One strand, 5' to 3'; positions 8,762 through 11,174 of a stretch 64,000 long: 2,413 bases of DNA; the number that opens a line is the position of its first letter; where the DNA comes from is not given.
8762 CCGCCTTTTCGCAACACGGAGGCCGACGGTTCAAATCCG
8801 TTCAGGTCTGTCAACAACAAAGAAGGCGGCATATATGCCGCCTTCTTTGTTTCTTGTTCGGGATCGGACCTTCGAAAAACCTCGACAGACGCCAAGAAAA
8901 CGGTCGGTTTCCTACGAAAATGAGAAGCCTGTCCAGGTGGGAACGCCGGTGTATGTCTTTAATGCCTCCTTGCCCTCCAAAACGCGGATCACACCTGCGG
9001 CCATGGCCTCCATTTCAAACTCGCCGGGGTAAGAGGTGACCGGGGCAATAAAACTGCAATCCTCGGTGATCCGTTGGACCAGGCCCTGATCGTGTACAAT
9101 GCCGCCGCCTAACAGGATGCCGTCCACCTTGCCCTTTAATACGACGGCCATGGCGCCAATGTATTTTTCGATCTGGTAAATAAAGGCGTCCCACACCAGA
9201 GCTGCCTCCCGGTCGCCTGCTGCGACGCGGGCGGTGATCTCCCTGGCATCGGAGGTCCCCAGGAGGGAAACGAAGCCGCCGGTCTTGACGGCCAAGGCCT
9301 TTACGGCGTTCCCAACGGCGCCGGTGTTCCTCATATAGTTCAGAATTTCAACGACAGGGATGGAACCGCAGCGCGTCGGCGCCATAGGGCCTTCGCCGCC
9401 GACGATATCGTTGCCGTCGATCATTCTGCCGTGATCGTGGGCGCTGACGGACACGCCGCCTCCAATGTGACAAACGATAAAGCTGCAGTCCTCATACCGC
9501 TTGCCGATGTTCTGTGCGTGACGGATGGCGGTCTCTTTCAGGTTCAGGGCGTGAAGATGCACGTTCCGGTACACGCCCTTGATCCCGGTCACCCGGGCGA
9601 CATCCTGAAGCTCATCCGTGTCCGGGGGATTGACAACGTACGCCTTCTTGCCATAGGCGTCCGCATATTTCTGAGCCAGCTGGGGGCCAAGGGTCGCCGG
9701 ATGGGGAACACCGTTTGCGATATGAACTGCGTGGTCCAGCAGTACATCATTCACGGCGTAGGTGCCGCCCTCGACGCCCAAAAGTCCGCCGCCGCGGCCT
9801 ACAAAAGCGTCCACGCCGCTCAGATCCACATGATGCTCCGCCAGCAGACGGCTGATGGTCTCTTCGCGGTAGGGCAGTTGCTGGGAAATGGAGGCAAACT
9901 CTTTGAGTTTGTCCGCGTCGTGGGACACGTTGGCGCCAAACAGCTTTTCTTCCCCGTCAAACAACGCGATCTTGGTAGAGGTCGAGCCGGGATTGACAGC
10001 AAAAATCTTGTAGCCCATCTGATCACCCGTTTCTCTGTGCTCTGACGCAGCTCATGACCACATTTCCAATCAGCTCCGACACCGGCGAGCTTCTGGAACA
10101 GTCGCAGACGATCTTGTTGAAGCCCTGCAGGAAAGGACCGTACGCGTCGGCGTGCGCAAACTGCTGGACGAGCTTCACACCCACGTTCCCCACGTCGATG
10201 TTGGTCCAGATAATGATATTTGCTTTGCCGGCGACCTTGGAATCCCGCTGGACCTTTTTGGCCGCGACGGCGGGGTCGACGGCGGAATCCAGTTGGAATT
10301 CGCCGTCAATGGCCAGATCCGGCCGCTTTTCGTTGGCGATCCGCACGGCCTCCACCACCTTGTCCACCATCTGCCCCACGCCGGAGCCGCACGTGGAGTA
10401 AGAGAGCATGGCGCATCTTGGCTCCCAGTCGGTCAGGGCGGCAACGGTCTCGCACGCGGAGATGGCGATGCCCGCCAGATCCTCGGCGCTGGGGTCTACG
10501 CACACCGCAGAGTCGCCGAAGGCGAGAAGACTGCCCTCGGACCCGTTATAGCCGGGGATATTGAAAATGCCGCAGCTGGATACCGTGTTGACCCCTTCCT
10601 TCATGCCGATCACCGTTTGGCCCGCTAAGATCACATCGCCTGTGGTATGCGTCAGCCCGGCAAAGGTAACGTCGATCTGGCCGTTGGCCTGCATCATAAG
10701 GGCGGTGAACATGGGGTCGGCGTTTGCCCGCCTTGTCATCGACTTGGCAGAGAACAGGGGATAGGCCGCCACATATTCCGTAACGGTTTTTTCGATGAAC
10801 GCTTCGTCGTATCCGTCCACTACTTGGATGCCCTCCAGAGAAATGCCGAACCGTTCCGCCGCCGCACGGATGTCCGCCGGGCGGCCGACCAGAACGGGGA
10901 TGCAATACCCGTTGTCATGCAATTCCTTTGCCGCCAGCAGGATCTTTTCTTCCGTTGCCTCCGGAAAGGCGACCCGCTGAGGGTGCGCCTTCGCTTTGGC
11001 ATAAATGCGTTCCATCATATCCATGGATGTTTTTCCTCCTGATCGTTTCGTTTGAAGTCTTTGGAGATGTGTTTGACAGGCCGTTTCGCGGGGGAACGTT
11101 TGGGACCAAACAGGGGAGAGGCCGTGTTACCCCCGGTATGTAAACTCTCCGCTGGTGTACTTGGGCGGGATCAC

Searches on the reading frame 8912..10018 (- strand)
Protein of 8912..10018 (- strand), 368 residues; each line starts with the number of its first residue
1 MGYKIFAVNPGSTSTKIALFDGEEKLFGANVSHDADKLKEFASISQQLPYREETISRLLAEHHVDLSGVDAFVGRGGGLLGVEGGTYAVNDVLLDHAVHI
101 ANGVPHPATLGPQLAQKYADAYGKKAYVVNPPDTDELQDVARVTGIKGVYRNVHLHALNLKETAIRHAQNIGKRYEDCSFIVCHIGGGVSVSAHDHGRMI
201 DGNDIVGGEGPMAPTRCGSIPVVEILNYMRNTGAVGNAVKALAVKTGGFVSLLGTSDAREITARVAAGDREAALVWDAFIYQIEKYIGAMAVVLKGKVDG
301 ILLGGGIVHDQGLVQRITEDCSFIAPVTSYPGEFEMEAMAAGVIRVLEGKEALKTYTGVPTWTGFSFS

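Call 3: search_protein_families(library=pfam, proteins=[window:8912-10018:-], max_evalue=0.01)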
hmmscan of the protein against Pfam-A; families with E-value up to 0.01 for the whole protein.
window:8912-10018:- (368 aa): 3 families
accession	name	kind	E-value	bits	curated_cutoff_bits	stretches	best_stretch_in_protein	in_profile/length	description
PF00871.23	Acetate_kinase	-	7.7e-23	81.2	22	1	165-314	187-339/392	Acetokinase family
PF00480.26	ROK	-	0.005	16.8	22.9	0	255-321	194-258/294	ROK family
PF15595.11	Imm51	-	0.0056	17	29.8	0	20-62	61-102/104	Immunity protein 51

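Call 4: search_protein_families(library=ncbifam, proteins=[window:8912-10018:-], max_evalue=0.01)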
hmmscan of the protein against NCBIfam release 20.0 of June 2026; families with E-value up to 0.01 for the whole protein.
window:8912-10018:- (368 aa): 9 families
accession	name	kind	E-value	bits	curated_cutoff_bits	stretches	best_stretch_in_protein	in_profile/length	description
NF002834.0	PRK03011.1-5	subfamily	1.4e-123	412.5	222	1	3-357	3-356/357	butyrate kinase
TIGR02707.1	butyr_kinase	equivalog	2.8e-111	372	289.1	1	4-354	1-350/351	butyrate kinase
TIGR00016.1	ackA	subfamily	9e-24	83.9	293.4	1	159-315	188-346/405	acetate/propionate family kinase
NF009099.0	PRK12440.1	equivalog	2e-17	63.3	693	1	167-311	190-334/397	acetate/propionate family kinase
NF009045.0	PRK12379.1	equivalog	7.1e-13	48.1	580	1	164-319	183-339/402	propionate kinase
NF009063.0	PRK12397.1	equivalog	3.9e-12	45.5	659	1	155-310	178-334/404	acetate/propionate family kinase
NF005520.0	PRK07157.1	equivalog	2.5e-09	36.7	561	1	176-314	197-337/400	acetate kinase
NF005462.0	PRK07058.1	equivalog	2.9e-08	33.1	486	1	175-314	198-335/396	acetate/propionate family kinase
NF042998.1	bglucokin_BglK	equivalog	0.00016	21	550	1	172-321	115-258/291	beta-glucoside kinase BglK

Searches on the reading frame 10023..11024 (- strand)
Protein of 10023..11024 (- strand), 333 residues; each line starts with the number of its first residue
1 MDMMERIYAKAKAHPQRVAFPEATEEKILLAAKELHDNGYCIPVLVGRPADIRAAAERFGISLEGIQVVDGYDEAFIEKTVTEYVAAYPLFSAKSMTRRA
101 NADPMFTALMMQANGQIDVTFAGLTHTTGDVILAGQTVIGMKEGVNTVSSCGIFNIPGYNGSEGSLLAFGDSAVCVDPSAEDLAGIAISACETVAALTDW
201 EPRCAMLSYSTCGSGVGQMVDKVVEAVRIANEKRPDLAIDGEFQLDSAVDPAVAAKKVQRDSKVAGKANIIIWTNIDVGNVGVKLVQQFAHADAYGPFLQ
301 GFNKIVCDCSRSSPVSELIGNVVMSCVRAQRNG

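Call 3: search_protein_families(library=pfam, proteins=[window:10023-11024:-], max_evalue=0.01)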
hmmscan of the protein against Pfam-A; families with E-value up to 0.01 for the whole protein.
window:10023-11024:- (333 aa): 1 family
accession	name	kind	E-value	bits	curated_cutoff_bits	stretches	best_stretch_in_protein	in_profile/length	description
PF01515.24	PTA_PTB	-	1.9e-83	280.9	24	1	3-324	2-317/319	Phosphate acetyl/butaryl transferase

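Call 4: search_protein_families(library=ncbifam, proteins=[window:10023-11024:-], max_evalue=0.01)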
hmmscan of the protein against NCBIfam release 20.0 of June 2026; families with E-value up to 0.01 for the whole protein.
window:10023-11024:- (333 aa): 10 families
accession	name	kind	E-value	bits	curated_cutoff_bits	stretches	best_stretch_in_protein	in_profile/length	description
NF007233.1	PRK09653.1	subfamily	3.3e-78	263.4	310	1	3-328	1-318/319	phosphotransacetylase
TIGR00651.1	pta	equivalog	4.4e-73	246.4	311.2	1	19-323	2-301/304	phosphate acetyltransferase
NF004167.0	PRK05632.1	equivalog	1.8e-71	241.7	418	1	7-331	389-705/708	phosphate acetyltransferase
NF009501.0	PRK12861.1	subfamily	3.5e-34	117.9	1178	1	14-332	447-763/764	NADP-dependent malic enzyme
NF004472.0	PRK05805.1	subfamily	3.4e-21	75.6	399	2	103-324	78-293/302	phosphate butyryltransferase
TIGR02706.1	P_butyryltrans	equivalog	1.3e-19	70.5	410.5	1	6-319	3-284/294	phosphate butyryltransferase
NF008852.0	PRK11890.1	subfamily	3.2e-19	69.1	413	2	114-319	94-294/315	phosphate acetyltransferase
NF006045.0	PRK08190.1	subfamily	1e-18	67.4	282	2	106-298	240-427/467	bifunctional enoyl-CoA hydratase/phosphate acetyltransferase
NF005837.0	PRK07742.1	equivalog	1.7e-12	47.2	409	1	139-311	113-279/299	phosphate butyryltransferase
TIGR02709.1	branched_ptb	equivalog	1.1e-05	25.3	475.15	1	164-312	110-255/271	branched-chain phosphotransacylase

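Call 39: search_solved_structures(query=window:10023-11024:-, max_evalue=1e-20, show_alignments=5)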
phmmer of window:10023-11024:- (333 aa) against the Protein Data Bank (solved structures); distinct sequences matched with E-value up to 1e-20: 18.
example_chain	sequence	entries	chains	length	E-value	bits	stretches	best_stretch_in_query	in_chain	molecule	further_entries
1vmi_A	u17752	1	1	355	8.2e-56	192.9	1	4-329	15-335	putative phosphate acetyltransferase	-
8fir_A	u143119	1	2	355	1.5e-54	188.8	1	4-328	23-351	Phosphate acetyltransferase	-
1td9_A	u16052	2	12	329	1.4e-53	185.6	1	2-319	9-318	Phosphate acetyltransferase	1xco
1qzt_A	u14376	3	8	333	3.2e-52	181.1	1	3-330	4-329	Phosphate acetyltransferase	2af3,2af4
6iow_A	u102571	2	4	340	3.2e-51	177.8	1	2-325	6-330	Phosphotransacetylase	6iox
1r5j_A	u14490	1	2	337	2e-49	171.9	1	15-327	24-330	putative phosphotransacetylase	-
7t88_A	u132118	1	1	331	1.9e-45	158.8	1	12-329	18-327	Phosphate acetyltransferase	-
4e4r_A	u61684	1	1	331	5.1e-41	144.3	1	9-319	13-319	Phosphate acetyltransferase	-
6znr_A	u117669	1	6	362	3.6e-34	121.8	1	15-330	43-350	Malate dehydrogenase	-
6znu_A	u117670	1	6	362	5.6e-34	121.2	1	15-330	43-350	Malate dehydrogenase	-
6zne_A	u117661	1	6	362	6.2e-34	121.1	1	15-330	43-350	Malate dehydrogenase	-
6zn9_C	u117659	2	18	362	7.4e-34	120.8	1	15-330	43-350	Malate dehydrogenase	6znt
9kru_A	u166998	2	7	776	2.3e-33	119.2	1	16-330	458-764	NADP-dependent malic enzyme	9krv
6znk_A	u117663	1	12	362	3.7e-33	118.5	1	15-330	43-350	Malate dehydrogenase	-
6zng_A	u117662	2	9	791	5.7e-33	117.9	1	16-330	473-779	NADP-dependent malate dehydrogenase,Malate dehydrogenase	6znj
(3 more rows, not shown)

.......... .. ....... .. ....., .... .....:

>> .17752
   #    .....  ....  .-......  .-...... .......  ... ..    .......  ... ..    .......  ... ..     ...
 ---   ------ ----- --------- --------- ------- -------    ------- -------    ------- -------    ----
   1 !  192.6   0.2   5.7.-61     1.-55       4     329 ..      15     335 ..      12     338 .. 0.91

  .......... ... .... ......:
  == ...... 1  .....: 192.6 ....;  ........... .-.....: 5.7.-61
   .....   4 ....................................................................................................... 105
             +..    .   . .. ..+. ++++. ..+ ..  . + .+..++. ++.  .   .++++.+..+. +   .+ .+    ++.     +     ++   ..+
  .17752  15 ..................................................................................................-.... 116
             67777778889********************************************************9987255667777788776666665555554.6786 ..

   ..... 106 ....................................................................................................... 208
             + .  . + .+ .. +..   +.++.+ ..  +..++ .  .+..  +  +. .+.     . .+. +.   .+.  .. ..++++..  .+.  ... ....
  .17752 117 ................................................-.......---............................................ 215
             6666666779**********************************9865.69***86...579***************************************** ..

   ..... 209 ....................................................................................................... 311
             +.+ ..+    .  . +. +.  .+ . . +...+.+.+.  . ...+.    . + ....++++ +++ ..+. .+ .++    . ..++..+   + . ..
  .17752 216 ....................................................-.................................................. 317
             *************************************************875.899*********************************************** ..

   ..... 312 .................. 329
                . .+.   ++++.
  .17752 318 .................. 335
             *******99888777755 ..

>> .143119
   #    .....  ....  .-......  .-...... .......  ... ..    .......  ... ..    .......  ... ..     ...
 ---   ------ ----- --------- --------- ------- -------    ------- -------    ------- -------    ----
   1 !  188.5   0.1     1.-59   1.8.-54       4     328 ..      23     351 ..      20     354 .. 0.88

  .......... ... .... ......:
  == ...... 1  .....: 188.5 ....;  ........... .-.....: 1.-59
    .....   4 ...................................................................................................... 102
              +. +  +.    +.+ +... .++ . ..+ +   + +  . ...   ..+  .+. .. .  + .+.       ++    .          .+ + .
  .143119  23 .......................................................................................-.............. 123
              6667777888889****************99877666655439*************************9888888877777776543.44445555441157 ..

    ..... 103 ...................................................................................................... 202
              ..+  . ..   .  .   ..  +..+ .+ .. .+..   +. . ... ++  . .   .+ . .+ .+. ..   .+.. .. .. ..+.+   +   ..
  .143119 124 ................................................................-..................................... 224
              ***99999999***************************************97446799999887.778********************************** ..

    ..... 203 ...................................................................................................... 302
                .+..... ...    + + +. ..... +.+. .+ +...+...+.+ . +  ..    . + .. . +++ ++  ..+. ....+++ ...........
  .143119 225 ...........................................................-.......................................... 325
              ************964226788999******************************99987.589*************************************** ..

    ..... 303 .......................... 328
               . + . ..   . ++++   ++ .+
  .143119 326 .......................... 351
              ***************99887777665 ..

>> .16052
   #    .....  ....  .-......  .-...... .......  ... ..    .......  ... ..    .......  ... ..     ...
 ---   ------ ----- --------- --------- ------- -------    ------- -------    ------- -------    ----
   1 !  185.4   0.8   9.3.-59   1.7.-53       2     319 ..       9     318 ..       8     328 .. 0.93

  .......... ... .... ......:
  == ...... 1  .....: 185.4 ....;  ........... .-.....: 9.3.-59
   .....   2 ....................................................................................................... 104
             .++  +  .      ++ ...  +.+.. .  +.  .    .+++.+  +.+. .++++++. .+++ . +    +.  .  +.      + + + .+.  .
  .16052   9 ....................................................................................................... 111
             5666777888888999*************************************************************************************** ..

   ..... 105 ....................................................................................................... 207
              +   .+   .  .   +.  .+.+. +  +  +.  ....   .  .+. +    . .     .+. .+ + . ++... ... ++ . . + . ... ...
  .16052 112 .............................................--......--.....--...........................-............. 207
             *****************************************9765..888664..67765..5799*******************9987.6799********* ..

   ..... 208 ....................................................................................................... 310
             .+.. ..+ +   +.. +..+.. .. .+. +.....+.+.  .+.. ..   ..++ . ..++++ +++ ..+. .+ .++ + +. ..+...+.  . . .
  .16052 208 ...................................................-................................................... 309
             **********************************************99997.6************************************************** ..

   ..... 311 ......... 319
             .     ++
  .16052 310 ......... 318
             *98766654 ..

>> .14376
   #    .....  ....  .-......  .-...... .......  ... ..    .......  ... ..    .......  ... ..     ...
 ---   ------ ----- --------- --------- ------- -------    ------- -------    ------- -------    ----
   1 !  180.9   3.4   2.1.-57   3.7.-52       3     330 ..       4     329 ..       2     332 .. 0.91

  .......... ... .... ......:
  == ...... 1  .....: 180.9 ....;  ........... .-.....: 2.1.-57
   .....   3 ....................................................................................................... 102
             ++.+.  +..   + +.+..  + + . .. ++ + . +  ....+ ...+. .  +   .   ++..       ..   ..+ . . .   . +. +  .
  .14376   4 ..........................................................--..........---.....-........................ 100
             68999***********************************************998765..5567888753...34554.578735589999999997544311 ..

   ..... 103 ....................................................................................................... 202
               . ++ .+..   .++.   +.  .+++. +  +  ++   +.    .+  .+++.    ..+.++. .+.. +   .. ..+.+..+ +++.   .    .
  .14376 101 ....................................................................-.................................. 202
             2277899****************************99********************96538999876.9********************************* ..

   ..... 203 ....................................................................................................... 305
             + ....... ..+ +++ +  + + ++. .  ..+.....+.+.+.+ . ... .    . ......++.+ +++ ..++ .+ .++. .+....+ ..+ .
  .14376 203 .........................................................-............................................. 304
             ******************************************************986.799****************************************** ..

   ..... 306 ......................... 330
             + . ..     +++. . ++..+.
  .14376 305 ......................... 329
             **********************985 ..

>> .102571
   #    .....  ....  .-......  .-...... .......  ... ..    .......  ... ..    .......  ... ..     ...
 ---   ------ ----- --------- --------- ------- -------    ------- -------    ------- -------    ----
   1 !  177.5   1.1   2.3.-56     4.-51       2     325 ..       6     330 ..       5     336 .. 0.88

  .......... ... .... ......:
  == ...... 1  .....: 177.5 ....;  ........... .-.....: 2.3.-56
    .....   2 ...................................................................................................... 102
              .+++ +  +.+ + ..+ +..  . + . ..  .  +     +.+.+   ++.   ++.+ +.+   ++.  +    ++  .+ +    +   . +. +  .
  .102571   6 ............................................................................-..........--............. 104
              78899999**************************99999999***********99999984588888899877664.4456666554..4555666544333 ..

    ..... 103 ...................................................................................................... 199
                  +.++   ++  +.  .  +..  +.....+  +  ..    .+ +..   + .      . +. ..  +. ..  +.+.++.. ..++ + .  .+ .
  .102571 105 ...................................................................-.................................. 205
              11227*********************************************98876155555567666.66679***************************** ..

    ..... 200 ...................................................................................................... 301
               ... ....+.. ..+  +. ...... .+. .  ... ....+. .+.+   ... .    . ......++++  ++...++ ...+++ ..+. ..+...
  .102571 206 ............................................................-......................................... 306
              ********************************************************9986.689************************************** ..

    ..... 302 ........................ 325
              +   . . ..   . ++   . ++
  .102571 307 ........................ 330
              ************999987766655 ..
